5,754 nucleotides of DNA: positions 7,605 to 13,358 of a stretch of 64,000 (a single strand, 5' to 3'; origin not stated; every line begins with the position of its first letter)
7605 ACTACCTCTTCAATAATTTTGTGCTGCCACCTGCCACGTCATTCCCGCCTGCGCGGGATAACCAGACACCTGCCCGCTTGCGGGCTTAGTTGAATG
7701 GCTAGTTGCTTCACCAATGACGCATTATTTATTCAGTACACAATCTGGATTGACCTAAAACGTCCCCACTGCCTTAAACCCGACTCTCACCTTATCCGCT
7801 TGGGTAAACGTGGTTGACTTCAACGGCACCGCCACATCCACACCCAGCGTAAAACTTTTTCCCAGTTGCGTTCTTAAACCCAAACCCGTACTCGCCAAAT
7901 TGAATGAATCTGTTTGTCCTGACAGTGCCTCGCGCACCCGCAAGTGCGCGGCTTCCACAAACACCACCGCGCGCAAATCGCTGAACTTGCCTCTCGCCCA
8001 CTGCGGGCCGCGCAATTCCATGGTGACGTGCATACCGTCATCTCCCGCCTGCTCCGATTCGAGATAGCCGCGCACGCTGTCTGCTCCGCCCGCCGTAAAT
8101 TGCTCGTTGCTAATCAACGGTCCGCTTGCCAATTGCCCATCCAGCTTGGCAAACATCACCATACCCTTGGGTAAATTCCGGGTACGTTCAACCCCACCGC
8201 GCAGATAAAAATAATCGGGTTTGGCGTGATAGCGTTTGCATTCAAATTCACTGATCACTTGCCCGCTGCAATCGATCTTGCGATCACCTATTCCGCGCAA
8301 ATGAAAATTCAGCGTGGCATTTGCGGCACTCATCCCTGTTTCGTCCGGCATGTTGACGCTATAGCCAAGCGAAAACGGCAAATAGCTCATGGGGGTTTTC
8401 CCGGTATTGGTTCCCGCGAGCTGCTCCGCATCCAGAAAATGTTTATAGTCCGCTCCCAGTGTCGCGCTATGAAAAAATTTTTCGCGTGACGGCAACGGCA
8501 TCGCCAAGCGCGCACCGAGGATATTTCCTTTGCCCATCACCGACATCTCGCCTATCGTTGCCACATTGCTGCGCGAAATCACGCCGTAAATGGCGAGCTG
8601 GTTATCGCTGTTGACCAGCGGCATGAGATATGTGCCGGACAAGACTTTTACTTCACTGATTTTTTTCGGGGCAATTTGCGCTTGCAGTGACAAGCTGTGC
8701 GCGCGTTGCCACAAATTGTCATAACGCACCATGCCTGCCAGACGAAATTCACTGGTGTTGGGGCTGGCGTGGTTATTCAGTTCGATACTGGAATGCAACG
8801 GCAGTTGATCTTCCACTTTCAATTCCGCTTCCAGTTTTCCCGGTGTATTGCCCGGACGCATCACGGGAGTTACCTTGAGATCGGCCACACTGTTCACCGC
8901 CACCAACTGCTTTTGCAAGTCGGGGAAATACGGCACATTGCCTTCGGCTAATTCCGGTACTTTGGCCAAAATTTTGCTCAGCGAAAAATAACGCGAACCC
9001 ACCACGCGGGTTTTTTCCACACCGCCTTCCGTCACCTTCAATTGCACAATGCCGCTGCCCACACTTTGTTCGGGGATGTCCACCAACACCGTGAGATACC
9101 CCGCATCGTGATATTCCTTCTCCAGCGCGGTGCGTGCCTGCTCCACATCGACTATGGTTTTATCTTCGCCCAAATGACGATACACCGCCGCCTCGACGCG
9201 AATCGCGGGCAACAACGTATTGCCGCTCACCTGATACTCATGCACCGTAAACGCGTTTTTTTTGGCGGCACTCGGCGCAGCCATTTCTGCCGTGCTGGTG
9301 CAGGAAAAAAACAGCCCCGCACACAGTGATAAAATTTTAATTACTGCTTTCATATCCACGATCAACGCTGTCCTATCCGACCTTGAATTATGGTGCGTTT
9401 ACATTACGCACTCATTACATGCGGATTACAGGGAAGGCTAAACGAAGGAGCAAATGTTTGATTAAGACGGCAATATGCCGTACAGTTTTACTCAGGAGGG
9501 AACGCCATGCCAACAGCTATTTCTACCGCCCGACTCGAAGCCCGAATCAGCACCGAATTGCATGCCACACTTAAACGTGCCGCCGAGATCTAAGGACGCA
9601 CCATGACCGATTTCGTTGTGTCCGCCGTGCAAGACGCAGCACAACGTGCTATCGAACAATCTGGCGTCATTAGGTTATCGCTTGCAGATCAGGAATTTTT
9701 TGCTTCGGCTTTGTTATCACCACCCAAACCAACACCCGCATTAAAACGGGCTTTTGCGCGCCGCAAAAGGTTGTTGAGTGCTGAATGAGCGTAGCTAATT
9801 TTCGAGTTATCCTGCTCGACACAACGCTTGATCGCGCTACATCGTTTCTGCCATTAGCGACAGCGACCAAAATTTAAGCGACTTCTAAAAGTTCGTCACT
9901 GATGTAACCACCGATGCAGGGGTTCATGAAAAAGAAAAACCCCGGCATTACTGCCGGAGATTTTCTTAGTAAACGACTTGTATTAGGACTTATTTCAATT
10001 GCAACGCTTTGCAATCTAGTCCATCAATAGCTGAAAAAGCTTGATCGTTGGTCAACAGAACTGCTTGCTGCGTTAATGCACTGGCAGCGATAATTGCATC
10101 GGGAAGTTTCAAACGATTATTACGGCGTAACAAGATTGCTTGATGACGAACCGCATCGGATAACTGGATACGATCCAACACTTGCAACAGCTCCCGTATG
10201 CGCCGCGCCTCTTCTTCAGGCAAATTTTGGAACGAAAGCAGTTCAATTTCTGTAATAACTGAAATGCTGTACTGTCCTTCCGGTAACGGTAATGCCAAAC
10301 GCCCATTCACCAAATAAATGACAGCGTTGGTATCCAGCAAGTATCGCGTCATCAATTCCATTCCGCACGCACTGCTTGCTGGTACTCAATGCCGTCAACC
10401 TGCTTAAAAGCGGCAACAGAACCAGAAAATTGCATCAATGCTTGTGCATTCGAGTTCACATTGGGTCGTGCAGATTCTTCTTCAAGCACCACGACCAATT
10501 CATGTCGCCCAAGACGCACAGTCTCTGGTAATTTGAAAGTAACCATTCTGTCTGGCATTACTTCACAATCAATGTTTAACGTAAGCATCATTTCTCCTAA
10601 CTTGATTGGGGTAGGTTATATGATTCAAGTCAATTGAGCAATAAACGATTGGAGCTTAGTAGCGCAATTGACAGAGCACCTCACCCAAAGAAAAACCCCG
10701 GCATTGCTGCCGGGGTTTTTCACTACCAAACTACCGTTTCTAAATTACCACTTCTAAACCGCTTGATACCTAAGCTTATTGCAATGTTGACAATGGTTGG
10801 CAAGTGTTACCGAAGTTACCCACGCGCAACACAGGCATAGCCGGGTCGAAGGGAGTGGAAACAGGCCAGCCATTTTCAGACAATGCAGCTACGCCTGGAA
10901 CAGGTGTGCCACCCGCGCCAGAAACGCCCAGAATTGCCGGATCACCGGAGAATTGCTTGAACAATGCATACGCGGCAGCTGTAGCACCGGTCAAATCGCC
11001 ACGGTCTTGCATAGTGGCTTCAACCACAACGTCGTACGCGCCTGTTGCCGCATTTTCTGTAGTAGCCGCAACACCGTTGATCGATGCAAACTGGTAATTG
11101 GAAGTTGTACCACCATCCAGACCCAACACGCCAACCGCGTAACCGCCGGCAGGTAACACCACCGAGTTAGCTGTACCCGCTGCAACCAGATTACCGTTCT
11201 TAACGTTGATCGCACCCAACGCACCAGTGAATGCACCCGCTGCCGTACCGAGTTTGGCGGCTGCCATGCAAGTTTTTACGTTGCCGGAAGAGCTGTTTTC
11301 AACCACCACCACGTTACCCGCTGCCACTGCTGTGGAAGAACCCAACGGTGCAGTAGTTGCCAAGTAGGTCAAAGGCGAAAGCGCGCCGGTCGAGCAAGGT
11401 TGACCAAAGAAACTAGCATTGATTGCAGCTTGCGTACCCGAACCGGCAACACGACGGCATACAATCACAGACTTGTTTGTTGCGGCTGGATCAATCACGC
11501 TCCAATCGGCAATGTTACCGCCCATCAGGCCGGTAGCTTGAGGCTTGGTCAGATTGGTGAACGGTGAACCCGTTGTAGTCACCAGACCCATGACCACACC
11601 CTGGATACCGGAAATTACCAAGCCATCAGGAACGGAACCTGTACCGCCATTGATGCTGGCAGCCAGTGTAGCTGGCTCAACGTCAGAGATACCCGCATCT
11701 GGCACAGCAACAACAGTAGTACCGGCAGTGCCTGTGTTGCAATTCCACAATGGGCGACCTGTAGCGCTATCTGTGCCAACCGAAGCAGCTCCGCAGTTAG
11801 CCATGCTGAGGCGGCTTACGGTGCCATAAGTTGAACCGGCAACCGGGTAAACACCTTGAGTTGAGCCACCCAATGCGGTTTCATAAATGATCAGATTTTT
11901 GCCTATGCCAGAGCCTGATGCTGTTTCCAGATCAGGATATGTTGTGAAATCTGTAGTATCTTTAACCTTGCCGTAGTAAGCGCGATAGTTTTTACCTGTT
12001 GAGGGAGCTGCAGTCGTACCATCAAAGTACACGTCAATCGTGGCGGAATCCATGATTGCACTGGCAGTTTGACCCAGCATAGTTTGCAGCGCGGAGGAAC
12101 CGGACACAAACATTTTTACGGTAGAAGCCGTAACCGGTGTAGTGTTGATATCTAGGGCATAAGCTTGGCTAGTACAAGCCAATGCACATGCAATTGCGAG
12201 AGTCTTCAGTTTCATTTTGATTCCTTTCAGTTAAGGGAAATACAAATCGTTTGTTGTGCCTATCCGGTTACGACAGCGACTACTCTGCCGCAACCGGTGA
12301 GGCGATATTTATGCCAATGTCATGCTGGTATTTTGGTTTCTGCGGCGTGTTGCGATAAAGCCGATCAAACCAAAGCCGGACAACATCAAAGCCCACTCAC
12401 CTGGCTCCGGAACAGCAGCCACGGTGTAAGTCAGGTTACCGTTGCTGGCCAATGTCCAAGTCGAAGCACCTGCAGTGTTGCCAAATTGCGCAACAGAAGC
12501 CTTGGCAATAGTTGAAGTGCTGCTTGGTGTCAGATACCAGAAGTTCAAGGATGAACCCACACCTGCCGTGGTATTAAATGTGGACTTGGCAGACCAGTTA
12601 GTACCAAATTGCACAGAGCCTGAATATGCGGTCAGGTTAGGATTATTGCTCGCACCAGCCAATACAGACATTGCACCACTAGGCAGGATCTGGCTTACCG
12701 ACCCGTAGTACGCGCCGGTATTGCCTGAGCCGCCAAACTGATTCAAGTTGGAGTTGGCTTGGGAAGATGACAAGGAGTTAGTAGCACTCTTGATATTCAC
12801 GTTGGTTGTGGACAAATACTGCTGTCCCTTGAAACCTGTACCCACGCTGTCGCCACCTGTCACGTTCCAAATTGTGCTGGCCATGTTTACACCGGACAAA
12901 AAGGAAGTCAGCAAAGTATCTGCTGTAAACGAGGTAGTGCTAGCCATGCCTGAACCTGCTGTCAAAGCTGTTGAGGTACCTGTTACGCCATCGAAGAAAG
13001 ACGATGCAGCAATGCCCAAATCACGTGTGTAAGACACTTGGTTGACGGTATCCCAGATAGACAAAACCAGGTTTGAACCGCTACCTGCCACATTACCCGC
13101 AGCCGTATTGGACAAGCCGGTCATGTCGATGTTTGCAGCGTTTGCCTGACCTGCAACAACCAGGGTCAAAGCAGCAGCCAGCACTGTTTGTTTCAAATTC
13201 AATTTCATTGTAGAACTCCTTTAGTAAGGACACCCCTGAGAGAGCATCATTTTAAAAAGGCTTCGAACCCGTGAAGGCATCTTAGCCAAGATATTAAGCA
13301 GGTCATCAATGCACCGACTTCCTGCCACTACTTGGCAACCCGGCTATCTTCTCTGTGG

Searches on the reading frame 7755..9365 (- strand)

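Call 26: search_protein_families(library=ncbifam, proteins=[window:7755-9365:-], max_evalue=1e-20)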
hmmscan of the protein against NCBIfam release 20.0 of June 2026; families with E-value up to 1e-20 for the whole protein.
window:7755-9365:- (536 aa): 0 families

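Call 47: search_protein_families(library=pfam, proteins=[window:7755-9365:-], max_evalue=0.01)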
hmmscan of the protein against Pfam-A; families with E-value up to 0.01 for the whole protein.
window:7755-9365:- (536 aa): 3 families
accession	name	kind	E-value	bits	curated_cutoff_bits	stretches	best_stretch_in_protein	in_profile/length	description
PF08479.16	POTRA_2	-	3.5e-16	59.2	24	1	39-114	1-76/76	POTRA domain, ShlB-type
PF03865.19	ShlB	-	7.4e-12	45.8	22.7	1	406-498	223-310/311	Haemolysin secretion/activation protein ShlB/FhaC/HecB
PF01103.29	Omp85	-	5.1e-08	33.2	24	1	417-527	193-316/325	Omp85 superfamily domain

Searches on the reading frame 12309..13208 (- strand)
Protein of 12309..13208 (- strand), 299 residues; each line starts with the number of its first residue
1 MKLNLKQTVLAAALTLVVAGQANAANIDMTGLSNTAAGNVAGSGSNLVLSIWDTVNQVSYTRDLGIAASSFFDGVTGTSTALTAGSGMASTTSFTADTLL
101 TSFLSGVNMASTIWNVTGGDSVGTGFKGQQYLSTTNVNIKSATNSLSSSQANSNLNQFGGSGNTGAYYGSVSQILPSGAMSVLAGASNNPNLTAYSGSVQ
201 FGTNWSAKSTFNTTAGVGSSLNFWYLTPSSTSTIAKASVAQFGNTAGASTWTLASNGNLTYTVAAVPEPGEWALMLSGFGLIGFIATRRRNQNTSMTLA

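Call 8: search_protein_families(library=ncbifam, proteins=[window:12309-13208:-], max_evalue=0.01)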
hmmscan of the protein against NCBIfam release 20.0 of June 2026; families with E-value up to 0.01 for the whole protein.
window:12309-13208:- (299 aa): 9 families
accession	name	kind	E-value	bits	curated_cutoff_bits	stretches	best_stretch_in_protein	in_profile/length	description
NF035944.1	PEPxxWA-CTERM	domain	8e-09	35.3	35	1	266-290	1-24/24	PEPxxWA-CTERM sorting domain-containing protein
NF038126.1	PEP_CTERM_FxDxF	subfamily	1.1e-08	35.5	50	1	243-289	123-165/165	FxDxF family PEP-CTERM protein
NF038129.1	PEP_NF038129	equivalog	1.7e-07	31.3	65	1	148-289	47-194/194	NF038129 family PEP-CTERM protein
NF038124.1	PEP_CTERM_TLD_A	exception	2.7e-06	27.1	100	1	211-290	164-235/235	PEP_CTERM-anchored TLD domain-containing protein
NF038119.1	PEP_CTERM_MHFG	equivalog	4.6e-05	23.9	100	1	242-290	211-260/260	MHFG family PEP-CTERM protein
NF041538.1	PEP_EDSA_1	subfamily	0.00015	21.5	100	1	206-290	226-306/307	EDSAP-1 family PEP-CTERM protein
TIGR02595.1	PEP_CTERM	domain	0.00064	20.4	16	1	266-291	1-23/24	PEP-CTERM sorting domain-containing protein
NF038120.1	PEP_CTERM_QFxxD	subfamily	0.0011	18.9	80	1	258-290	187-215/215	NF038120 family PEP-CTERM protein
NF038118.1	PEP_CTERM_CCXG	equivalog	0.0029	17.3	90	1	240-289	154-199/199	CCXG family PEP-CTERM protein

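Call 47: search_protein_families(library=pfam, proteins=[window:12309-13208:-], max_evalue=0.01)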
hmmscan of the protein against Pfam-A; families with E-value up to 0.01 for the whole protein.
window:12309-13208:- (299 aa): 1 family
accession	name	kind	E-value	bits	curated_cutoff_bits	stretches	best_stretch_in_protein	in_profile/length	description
PF07589.16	PEP-CTERM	-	1.1e-05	25.8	20.7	1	265-290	1-24/24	PEP-CTERM motif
